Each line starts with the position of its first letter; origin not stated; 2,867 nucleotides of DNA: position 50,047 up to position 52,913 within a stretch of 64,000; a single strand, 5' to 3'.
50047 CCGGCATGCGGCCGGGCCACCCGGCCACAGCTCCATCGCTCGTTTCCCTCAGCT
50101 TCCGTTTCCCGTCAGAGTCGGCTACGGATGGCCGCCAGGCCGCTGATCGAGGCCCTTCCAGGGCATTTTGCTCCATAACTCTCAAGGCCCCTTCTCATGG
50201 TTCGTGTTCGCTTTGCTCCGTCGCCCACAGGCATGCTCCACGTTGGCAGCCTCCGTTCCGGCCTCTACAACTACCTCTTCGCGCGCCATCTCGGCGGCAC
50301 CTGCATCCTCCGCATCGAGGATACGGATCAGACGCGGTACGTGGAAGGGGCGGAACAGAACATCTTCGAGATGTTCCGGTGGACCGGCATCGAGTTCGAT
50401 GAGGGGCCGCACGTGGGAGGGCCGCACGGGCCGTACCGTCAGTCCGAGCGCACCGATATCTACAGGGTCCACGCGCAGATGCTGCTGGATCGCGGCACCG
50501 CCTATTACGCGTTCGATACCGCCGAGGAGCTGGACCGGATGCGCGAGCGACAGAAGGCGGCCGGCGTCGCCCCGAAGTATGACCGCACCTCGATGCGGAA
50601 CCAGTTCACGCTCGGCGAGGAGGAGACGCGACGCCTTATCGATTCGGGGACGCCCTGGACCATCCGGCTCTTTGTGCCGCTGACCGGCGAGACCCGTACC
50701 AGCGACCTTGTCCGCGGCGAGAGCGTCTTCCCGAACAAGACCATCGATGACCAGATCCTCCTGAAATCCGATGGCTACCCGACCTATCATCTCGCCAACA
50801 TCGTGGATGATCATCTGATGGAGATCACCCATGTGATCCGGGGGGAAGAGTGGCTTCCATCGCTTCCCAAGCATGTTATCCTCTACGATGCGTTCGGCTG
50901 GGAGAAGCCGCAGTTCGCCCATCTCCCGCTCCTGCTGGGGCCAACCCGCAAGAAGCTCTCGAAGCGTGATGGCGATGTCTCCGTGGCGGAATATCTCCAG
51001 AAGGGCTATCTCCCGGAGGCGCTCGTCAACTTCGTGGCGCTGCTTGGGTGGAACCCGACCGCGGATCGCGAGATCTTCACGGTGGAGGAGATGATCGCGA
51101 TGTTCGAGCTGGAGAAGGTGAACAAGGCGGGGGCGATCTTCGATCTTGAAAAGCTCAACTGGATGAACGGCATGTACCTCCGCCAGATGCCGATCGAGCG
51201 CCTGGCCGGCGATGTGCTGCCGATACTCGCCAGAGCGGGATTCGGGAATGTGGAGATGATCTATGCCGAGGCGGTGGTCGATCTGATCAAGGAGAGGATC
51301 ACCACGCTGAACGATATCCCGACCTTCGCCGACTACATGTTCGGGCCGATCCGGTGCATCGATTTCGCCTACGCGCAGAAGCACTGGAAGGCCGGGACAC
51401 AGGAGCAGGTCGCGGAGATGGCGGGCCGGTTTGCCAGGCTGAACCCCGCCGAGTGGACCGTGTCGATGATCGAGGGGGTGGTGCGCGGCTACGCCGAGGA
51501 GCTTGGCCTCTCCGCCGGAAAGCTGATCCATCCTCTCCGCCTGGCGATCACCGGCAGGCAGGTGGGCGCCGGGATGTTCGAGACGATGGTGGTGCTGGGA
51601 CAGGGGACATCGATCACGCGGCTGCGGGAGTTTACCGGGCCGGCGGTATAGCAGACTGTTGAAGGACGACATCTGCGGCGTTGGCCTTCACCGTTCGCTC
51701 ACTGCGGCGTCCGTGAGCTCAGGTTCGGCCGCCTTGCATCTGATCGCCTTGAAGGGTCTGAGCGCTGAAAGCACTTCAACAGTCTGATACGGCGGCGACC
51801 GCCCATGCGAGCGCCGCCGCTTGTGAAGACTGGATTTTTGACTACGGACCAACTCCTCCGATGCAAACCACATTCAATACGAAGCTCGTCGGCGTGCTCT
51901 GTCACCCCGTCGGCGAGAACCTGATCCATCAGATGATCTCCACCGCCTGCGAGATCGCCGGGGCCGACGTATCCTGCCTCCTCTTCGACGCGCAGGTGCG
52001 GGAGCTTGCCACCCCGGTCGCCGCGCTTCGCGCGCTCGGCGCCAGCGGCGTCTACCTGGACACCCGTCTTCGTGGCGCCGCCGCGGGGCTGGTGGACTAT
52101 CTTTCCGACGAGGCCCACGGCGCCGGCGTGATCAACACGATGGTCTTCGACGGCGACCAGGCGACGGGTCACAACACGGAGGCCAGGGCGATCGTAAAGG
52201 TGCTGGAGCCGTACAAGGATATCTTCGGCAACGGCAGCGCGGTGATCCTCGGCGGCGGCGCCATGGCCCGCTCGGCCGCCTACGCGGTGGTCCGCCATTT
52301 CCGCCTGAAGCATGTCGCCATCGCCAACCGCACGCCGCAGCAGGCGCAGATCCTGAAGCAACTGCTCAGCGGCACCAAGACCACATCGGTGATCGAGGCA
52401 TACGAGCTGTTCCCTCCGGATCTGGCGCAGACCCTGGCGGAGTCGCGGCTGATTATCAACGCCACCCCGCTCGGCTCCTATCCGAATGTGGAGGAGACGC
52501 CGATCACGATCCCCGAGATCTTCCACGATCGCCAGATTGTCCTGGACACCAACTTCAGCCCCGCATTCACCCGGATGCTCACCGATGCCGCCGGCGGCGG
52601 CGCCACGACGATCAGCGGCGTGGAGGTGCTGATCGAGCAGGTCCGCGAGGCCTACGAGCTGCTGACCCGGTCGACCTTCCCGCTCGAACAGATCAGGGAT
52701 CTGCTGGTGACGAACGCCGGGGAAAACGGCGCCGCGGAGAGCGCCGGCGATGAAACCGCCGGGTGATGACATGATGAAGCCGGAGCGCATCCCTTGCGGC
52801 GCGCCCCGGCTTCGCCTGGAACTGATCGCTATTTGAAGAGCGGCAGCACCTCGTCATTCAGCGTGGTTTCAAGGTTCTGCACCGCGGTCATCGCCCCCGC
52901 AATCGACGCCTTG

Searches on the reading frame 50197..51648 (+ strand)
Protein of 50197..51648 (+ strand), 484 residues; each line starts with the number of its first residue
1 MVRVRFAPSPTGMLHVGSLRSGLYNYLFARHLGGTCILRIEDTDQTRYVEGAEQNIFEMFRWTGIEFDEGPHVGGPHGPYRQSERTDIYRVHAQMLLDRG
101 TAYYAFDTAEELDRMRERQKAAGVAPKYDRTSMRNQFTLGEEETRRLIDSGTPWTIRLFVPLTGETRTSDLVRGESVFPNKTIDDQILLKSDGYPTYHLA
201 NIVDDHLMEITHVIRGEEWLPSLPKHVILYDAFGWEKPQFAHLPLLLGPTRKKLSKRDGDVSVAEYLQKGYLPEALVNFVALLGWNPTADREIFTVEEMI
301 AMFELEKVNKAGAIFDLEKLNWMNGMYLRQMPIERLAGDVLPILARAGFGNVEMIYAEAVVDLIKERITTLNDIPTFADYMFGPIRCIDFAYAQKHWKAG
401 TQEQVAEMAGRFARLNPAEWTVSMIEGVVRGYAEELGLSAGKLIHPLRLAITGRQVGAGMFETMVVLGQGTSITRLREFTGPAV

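Call 9: search_protein_families(library=pfam, proteins=[window:50197-51648:+])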
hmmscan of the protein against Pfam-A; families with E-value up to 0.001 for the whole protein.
window:50197-51648:+ (484 aa): 2 families
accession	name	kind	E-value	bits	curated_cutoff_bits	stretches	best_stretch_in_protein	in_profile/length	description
PF00749.27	tRNA-synt_1c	-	2.4e-103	345.8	23.4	1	1-322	1-314/314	tRNA synthetases class I (E and Q), catalytic domain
PF19269.4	Anticodon_2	-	6.1e-27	95.2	23.6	1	353-478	12-139/141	Anticodon binding domain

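Call 27: find_homologous_proteins(query=window:50197-51648:+, max_evalue=1e-100)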
Query window:50197-51648:+ (484 aa): 7977 proteins with E <= 1e-100 among 8000 candidates; the best 120 are listed.
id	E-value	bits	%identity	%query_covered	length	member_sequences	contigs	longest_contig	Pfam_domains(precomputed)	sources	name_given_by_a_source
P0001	6.7e-291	983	96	91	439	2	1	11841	PF19269.5,PF00749.28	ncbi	ncbi:MAG: glutamate--tRNA ligase, partial [Candidatus Kapaibacterium sp.]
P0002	1.2e-268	910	80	100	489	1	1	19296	PF19269.5,PF00749.28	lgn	-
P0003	1.0e-264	897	80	99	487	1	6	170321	PF19269.5,PF00749.28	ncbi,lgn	-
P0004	4.9e-264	895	79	99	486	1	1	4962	PF19269.5,PF00749.28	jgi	jgi:glutamyl-tRNA synthetase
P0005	2.7e-263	892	78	99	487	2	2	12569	PF19269.5,PF00749.28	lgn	-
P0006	1.7e-262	890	80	98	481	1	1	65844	PF19269.5,PF00749.28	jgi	jgi:glutamyl-tRNA synthetase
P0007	1.3e-261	887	79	99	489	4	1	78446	PF19269.5,PF00749.28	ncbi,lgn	-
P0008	4.3e-260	882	77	99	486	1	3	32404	PF19269.5,PF00749.28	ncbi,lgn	-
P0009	1.7e-258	876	77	99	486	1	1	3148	PF19269.5,PF00749.28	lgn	-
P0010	2.3e-258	876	77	99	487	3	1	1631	PF19269.5,PF00749.28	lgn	-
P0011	2.7e-258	876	77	99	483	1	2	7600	PF19269.5,PF00749.28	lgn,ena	-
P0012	4.3e-258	875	76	100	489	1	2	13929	PF19269.5,PF00749.28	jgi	jgi:glutamyl-tRNA synthetase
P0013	2.2e-257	873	78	99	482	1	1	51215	PF19269.5,PF00749.28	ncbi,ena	-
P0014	1.3e-255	867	77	99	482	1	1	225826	PF19269.5,PF00749.28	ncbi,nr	ncbi:MAG: glutamate--tRNA ligase [Bacteroidetes bacterium]|nr:glutamate--tRNA ligase [Bacteroidota b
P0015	3.8e-255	865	76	99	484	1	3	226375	PF19269.5,PF00749.28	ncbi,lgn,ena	-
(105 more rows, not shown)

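Call 29: find_encoding_contigs(protein=P0001, flank=3000, max_places=4)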
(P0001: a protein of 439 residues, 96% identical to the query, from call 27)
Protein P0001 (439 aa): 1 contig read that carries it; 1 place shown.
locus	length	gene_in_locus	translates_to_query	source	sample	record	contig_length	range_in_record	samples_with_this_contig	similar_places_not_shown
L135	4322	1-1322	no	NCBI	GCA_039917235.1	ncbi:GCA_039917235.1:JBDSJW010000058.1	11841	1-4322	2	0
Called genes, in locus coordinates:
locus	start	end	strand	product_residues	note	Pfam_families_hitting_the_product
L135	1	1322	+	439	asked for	PF00749:tRNA-synt_1c, PF19269:Anticodon_2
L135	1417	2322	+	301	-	PF01488:Shikimate_DH (weak), PF03435:Sacchrp_dh_NADP (weak)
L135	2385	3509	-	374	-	PF09375:Peptidase_M75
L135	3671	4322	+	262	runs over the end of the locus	PF01048:PNP_UDP_1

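Call 30: find_encoding_contigs(protein=P0002, flank=3000, max_places=3)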
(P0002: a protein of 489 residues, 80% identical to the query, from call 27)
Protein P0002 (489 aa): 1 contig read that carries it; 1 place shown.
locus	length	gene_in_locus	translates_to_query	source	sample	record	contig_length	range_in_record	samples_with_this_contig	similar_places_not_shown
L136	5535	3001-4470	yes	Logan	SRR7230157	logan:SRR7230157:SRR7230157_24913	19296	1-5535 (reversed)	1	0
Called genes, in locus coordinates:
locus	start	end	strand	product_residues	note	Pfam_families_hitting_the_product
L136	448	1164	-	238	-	-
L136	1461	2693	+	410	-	PF13439:Glyco_transf_4 (weak), PF20706:GT4-conflict, PF13692:Glyco_trans_1_4, PF00534:Glycos_transf_1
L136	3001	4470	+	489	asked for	PF00749:tRNA-synt_1c, PF19269:Anticodon_2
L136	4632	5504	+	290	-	PF01488:Shikimate_DH (weak), PF03435:Sacchrp_dh_NADP (weak)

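Call 80: find_encoding_contigs(protein=P0001, flank=10000, max_places=2)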
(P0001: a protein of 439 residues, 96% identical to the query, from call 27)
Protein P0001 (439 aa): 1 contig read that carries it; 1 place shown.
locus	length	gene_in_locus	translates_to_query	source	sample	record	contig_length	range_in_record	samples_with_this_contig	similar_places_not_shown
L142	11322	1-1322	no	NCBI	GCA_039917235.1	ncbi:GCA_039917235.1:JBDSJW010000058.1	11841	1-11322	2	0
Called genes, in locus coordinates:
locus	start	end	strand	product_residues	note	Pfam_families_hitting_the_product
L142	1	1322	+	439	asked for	PF00749:tRNA-synt_1c, PF19269:Anticodon_2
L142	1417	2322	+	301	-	PF01488:Shikimate_DH (weak), PF03435:Sacchrp_dh_NADP (weak)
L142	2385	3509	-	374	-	PF09375:Peptidase_M75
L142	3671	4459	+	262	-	PF01048:PNP_UDP_1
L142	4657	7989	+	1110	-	PF25778:DUF7948, PF06739:SBBP, PF00801:PKD, PF18911:PKD_4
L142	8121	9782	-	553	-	PF05833:NFACT_N, PF05670:NFACT-R_1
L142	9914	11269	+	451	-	PF07228:SpoIIE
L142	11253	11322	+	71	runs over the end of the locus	-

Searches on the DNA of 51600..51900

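Call 13: search_rna_families(source=window, start=51600, end=51900, threshold=evalue, max_evalue=10)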
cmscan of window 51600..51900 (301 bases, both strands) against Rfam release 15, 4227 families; matches with E-value up to 10: 0.
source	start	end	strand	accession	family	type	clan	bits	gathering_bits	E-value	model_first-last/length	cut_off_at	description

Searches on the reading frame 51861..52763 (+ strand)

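Call 9: search_protein_families(library=pfam, proteins=[window:51861-52763:+])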
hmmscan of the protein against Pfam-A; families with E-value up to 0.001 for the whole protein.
window:51861-52763:+ (301 aa): 3 families
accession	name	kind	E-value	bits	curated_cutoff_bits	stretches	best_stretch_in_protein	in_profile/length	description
PF03435.24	Sacchrp_dh_NADP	-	1.5e-05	25.8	25.1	1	128-203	2-77/129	Saccharopine dehydrogenase NADP binding domain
PF01488.26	Shikimate_DH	-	1.6e-05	25.4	24.3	1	126-202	14-83/138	Shikimate / quinate 5-dehydrogenase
PF08501.16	Shikimate_dh_N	-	0.00085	19.9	27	0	13-93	2-82/83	Shikimate dehydrogenase substrate binding domain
